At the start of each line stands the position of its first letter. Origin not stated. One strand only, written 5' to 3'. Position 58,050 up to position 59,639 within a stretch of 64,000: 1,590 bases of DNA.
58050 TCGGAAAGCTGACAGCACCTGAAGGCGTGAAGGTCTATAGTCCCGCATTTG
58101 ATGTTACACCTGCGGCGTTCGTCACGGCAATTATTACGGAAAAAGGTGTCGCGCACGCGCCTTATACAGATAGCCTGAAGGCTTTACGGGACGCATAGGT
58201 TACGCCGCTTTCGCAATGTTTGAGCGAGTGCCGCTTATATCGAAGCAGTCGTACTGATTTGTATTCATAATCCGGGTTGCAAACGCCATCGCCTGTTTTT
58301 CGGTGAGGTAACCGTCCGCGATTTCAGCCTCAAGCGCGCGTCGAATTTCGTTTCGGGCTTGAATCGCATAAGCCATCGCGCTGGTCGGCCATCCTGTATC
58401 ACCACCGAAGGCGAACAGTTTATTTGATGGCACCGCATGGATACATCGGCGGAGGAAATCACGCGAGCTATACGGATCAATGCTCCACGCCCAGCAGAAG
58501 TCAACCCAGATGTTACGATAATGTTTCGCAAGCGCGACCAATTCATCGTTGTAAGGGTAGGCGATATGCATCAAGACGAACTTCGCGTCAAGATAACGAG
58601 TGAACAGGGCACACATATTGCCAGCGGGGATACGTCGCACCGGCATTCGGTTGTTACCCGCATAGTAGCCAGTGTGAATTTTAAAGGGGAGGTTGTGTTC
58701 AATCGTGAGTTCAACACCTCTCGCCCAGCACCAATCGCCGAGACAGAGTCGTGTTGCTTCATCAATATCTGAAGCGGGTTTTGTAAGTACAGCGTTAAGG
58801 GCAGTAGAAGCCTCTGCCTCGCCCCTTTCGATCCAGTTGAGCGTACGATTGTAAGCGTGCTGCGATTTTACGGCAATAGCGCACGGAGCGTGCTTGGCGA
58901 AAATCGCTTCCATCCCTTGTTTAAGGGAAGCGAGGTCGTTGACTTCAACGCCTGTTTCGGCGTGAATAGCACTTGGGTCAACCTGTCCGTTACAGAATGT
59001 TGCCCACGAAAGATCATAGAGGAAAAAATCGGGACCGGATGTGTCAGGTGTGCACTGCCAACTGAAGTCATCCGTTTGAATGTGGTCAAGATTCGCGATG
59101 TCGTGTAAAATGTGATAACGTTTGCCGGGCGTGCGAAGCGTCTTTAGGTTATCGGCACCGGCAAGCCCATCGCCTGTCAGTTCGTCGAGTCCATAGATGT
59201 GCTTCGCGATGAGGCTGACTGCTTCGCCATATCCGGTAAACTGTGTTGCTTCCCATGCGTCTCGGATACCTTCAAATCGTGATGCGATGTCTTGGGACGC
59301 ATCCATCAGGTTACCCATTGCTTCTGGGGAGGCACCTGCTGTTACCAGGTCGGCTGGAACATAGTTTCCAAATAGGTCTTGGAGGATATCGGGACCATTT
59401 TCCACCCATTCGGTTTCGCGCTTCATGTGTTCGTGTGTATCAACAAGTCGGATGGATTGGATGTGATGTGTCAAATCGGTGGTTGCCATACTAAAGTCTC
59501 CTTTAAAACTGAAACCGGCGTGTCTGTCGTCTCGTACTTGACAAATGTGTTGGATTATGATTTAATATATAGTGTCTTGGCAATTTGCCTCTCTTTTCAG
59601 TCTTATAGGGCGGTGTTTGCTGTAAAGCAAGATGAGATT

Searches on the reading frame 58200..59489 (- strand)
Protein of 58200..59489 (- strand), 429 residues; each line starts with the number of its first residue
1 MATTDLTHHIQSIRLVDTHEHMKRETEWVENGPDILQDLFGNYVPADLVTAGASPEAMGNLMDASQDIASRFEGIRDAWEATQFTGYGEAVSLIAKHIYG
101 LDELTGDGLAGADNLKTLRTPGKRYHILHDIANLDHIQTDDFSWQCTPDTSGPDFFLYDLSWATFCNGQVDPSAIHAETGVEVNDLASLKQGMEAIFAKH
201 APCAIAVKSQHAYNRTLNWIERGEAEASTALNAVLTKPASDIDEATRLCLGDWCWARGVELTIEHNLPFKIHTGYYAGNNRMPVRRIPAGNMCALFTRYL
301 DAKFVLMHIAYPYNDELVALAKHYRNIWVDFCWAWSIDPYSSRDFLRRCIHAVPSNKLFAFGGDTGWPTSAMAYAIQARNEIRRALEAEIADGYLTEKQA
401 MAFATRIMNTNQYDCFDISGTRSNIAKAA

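Call 102: search_solved_structures(query=window:58200-59489:-, max_evalue=0.001)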
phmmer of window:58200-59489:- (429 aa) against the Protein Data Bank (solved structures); distinct sequences matched with E-value up to 0.001: 0.
